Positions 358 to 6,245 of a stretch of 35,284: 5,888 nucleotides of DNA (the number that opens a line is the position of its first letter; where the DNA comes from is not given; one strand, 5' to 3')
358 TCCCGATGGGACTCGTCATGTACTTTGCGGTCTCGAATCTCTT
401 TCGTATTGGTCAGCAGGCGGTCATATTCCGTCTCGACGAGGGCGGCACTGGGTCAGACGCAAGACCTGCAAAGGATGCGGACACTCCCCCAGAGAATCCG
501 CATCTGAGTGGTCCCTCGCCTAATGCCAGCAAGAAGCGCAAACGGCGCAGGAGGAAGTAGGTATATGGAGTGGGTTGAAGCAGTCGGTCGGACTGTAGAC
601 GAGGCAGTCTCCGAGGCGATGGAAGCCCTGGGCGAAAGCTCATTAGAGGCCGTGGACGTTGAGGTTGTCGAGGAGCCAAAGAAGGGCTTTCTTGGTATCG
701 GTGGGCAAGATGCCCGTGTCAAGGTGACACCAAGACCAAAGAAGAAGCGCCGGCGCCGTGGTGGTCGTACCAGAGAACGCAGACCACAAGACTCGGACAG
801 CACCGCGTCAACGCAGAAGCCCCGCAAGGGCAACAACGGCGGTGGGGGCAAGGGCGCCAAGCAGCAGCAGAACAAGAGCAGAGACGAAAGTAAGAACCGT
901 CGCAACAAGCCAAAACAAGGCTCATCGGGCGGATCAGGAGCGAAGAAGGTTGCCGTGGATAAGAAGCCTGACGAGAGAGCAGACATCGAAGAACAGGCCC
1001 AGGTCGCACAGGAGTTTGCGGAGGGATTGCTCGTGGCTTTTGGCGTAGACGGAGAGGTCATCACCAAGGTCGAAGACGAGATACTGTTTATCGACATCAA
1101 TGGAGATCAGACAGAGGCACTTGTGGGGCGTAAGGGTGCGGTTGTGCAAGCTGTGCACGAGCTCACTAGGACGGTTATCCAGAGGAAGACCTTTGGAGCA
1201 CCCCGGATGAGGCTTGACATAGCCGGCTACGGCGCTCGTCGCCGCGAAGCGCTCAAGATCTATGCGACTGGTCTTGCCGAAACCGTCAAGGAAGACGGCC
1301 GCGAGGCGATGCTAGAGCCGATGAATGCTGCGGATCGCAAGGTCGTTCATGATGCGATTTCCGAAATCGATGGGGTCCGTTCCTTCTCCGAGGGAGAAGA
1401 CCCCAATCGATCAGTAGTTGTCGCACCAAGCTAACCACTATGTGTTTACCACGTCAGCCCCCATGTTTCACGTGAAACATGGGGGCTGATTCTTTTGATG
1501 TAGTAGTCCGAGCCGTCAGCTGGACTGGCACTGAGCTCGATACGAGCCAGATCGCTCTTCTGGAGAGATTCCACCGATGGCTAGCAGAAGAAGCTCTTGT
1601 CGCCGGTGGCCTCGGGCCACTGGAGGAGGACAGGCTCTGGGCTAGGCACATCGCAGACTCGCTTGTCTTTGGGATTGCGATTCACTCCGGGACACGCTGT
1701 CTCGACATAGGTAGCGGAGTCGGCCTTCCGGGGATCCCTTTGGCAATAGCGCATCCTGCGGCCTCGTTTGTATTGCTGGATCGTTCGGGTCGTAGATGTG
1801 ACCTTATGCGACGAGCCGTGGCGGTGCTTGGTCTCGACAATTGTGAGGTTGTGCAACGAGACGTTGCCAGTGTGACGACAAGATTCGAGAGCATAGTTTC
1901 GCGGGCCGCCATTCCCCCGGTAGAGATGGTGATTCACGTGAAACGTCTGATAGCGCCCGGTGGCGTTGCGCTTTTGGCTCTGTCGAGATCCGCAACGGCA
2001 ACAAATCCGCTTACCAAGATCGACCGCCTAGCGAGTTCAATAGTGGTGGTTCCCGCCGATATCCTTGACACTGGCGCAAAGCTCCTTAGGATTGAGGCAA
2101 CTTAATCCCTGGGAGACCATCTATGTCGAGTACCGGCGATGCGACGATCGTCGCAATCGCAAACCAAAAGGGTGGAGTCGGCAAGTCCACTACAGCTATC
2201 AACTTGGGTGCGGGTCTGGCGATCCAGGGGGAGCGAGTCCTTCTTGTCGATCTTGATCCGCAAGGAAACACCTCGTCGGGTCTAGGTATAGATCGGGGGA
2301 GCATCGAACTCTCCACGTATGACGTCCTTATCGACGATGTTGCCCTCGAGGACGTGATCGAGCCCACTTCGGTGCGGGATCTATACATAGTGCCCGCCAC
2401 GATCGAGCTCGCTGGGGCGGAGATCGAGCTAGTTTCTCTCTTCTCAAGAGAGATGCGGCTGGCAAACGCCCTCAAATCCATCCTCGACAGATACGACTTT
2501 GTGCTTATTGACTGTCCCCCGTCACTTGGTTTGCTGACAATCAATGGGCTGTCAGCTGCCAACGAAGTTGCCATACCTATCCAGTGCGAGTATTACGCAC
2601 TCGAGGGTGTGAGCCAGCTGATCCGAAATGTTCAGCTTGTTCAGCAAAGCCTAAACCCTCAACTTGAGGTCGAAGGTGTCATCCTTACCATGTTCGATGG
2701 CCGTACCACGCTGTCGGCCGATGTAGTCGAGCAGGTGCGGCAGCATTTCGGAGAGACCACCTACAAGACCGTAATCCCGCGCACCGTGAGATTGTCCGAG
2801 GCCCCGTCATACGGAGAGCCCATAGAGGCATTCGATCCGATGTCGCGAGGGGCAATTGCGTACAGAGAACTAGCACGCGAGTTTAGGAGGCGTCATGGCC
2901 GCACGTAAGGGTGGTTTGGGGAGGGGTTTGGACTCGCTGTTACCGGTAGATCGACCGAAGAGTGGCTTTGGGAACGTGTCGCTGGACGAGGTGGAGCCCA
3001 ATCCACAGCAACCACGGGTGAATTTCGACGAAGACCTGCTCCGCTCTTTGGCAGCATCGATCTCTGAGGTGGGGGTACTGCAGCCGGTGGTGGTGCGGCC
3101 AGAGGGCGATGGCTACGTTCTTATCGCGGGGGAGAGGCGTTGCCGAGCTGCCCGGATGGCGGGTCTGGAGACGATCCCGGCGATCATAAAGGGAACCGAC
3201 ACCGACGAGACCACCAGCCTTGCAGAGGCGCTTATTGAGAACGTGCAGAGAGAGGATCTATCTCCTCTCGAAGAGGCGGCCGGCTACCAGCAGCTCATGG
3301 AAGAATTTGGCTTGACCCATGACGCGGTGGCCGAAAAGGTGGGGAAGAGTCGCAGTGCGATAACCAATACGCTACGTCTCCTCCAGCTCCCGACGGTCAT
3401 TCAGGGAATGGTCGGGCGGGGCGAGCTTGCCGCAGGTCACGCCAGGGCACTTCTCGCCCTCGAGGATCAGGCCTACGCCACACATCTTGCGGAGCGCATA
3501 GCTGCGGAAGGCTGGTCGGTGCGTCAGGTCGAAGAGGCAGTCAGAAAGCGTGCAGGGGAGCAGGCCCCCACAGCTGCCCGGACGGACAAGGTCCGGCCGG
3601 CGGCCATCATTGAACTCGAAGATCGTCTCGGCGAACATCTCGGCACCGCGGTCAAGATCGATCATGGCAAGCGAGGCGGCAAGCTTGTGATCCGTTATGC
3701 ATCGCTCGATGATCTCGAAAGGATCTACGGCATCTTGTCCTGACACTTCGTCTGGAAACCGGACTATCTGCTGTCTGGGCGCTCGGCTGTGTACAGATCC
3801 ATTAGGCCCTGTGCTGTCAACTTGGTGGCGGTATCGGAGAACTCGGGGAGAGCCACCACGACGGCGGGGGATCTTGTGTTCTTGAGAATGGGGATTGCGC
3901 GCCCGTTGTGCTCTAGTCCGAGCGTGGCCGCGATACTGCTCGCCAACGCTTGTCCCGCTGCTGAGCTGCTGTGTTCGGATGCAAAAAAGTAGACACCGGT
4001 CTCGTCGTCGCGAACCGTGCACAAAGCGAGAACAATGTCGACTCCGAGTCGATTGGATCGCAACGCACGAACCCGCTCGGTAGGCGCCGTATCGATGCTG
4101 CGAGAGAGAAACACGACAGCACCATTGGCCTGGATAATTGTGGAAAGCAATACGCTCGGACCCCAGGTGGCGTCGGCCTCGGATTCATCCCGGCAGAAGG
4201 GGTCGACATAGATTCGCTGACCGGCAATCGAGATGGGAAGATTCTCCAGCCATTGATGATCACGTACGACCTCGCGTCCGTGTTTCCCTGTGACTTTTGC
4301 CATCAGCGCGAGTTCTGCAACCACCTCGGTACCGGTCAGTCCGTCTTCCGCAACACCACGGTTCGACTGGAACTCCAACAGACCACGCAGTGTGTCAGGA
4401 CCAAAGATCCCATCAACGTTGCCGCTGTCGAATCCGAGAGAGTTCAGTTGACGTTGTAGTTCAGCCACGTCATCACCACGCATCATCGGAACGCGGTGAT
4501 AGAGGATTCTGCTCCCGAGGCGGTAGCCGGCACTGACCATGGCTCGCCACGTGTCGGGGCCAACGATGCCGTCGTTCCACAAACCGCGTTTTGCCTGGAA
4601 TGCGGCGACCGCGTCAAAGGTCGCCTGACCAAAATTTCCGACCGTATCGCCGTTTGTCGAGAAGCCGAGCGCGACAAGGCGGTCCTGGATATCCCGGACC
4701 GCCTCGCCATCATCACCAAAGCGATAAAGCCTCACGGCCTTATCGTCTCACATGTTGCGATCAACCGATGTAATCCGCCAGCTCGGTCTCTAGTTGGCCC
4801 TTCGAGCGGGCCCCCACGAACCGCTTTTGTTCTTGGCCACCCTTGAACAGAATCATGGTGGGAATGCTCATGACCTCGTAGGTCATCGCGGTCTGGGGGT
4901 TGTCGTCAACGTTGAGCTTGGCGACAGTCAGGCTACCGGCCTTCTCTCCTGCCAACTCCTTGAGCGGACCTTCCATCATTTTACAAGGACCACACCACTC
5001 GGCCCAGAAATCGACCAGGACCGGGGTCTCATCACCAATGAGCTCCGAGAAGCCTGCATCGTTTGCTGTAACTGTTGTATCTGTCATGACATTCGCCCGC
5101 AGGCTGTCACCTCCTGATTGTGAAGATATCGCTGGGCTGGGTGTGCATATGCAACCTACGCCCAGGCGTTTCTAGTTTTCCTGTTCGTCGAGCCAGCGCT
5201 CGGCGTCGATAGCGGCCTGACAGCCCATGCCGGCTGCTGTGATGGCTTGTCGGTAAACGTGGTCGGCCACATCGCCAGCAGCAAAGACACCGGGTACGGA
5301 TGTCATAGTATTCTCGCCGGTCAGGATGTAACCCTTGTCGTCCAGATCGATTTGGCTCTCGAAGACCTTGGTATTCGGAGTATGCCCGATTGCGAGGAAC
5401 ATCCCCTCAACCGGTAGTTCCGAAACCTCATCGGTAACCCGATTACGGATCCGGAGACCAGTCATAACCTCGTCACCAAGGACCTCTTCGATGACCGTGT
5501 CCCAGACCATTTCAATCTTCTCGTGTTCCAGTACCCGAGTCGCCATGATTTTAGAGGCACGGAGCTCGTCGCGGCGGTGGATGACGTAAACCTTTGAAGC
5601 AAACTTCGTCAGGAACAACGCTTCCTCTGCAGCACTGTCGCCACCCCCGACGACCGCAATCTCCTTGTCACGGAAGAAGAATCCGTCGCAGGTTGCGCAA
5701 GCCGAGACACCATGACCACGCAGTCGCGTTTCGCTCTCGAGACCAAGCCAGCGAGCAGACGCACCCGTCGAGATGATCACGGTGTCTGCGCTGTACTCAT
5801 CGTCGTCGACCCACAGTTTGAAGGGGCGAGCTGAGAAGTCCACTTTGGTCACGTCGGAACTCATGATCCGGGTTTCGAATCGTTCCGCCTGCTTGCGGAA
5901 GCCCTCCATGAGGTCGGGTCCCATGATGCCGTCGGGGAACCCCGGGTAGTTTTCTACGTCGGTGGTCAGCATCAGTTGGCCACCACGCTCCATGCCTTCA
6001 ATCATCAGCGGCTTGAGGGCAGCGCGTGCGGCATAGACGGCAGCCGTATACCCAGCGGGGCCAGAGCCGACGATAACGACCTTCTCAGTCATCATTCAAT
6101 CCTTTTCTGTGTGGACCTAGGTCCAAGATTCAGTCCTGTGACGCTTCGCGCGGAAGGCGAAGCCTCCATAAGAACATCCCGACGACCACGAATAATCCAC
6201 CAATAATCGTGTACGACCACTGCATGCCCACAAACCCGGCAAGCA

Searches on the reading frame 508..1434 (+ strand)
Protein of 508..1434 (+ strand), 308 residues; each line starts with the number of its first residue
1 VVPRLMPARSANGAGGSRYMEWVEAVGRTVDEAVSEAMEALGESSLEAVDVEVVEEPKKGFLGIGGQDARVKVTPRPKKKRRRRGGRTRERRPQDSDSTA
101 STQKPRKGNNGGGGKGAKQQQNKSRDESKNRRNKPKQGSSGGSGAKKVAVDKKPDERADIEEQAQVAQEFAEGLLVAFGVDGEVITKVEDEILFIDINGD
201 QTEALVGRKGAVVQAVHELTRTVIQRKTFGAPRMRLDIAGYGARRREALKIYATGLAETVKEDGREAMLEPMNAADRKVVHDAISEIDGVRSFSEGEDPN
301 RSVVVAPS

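Call 80: search_protein_families(library=pfam, proteins=[window:508-1434:+], max_evalue=0.00001)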
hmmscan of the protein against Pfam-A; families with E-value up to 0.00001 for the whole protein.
window:508-1434:+ (308 aa): 2 families
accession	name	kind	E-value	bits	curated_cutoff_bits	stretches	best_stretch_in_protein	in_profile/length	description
PF01424.28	R3H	-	5.7e-16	58.7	26.8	1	248-307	2-60/60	R3H domain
PF14804.11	Jag_N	-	1.4e-15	57.9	25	1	27-74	3-49/50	Jag N-terminus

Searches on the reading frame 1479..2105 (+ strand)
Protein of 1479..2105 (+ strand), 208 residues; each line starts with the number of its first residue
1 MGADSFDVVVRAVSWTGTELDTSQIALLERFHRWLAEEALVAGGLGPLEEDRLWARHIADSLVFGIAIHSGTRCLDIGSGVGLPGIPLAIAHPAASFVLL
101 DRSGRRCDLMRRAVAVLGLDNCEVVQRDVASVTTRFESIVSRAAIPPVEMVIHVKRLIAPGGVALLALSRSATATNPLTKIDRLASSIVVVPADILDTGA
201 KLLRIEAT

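Call 80: search_protein_families(library=pfam, proteins=[window:1479-2105:+], max_evalue=0.00001)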
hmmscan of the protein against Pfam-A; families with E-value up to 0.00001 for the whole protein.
window:1479-2105:+ (208 aa): 3 families
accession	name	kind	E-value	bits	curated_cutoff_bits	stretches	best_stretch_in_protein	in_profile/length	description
PF02527.21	GidB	-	4.4e-29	101.6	27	1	25-166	2-146/184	rRNA small subunit methyltransferase G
PF13847.12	Methyltransf_31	-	5.3e-07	29.8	27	1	68-170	1-113/145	Methyltransferase domain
PF05175.20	MTS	-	5.1e-06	26.7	23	1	71-141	32-104/170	Methyltransferase small domain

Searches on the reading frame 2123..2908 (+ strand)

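Call 80: search_protein_families(library=pfam, proteins=[window:2123-2908:+], max_evalue=0.00001)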
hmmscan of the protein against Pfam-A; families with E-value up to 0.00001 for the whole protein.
window:2123-2908:+ (261 aa): 6 families
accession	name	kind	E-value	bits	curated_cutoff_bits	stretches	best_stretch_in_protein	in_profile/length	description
PF13614.12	AAA_31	-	2.1e-65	220.4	27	1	8-183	2-177/177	AAA domain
PF01656.29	CbiA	-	3.1e-29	101.9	25.4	1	10-234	1-125/125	CobQ/CobB/MinD/ParA nucleotide binding domain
PF06564.18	CBP_BcsQ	-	1.6e-12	47.9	21.3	0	95-251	86-230/234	Cellulose biosynthesis protein BcsQ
PF09140.17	MipZ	-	1.4e-11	44.6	20.7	1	9-157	2-133/262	ATPase MipZ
PF00142.24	Fer4_NifH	-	3.8e-10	40.1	25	1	15-254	7-244/271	4Fe-4S iron sulfur cluster binding proteins, NifH/frxC family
PF10609.15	ParA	-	1.2e-09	38.4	27.1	1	8-137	4-125/246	NUBPL iron-transfer P-loop NTPase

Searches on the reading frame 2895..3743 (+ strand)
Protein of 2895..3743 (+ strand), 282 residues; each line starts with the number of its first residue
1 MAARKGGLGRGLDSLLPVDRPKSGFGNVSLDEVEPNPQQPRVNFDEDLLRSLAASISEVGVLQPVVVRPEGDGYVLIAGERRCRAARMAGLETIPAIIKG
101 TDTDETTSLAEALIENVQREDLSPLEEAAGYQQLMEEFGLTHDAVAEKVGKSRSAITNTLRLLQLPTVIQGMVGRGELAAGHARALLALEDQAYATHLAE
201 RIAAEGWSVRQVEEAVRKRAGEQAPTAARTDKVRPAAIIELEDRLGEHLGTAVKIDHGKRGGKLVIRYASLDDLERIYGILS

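Call 80: search_protein_families(library=pfam, proteins=[window:2895-3743:+], max_evalue=0.00001)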
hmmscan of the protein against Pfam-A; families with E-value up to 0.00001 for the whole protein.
window:2895-3743:+ (282 aa): 3 families
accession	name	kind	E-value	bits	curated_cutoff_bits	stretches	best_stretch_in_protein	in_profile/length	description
PF17762.8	HTH_ParB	-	3.5e-38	130.3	22.6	1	120-219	1-100/102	ParB HTH domain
PF02195.25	ParB_N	-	5.9e-28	97.2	26.3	1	27-118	5-95/95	ParB N-terminal domain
PF23552.2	ParB_C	-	9.7e-17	60.6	23.8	1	237-279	4-47/50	ParB dimerisation domain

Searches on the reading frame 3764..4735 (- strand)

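Call 80: search_protein_families(library=pfam, proteins=[window:3764-4735:-], max_evalue=0.00001)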
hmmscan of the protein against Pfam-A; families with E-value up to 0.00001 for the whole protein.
window:3764-4735:- (323 aa): 3 families
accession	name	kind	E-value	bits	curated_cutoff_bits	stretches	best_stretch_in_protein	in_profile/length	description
PF01471.23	PG_binding_1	-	1.7e-32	111.8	23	2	10-66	2-57/57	Putative peptidoglycan binding domain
PF09374.15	PG_binding_3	-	1.9e-06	28.4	24.6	0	91-119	4-31/76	Predicted Peptidoglycan domain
PF08823.16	PG_binding_2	-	3.7e-06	27.5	21.1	0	10-48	15-52/74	Putative peptidoglycan binding domain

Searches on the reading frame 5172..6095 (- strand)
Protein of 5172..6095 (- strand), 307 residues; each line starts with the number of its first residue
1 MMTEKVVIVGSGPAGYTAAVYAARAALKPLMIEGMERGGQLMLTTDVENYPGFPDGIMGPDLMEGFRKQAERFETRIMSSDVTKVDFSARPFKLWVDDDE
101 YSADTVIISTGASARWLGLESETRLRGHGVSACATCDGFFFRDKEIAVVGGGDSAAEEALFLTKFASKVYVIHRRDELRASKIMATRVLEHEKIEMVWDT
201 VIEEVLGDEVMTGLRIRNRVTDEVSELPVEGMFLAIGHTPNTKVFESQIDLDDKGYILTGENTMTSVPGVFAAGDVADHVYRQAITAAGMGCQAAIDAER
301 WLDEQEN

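Call 80: search_protein_families(library=pfam, proteins=[window:5172-6095:-], max_evalue=0.00001)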
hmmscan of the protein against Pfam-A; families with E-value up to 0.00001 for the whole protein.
window:5172-6095:- (307 aa): 4 families
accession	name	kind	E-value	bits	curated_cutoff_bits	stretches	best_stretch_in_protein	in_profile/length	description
PF07992.20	Pyr_redox_2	-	9e-54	183.3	26.1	1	5-291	2-291/291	Pyridine nucleotide-disulphide oxidoreductase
PF13738.12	Pyr_redox_3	-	8e-22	78.3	30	1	64-274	85-305/305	Pyridine nucleotide-disulphide oxidoreductase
PF00070.33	Pyr_redox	-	3.5e-17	63.1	22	1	146-216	2-79/82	Pyridine nucleotide-disulphide oxidoreductase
PF03486.20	HI0933_like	-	3.7e-06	27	50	0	5-43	2-40/244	HI0933-like protein Rossmann domain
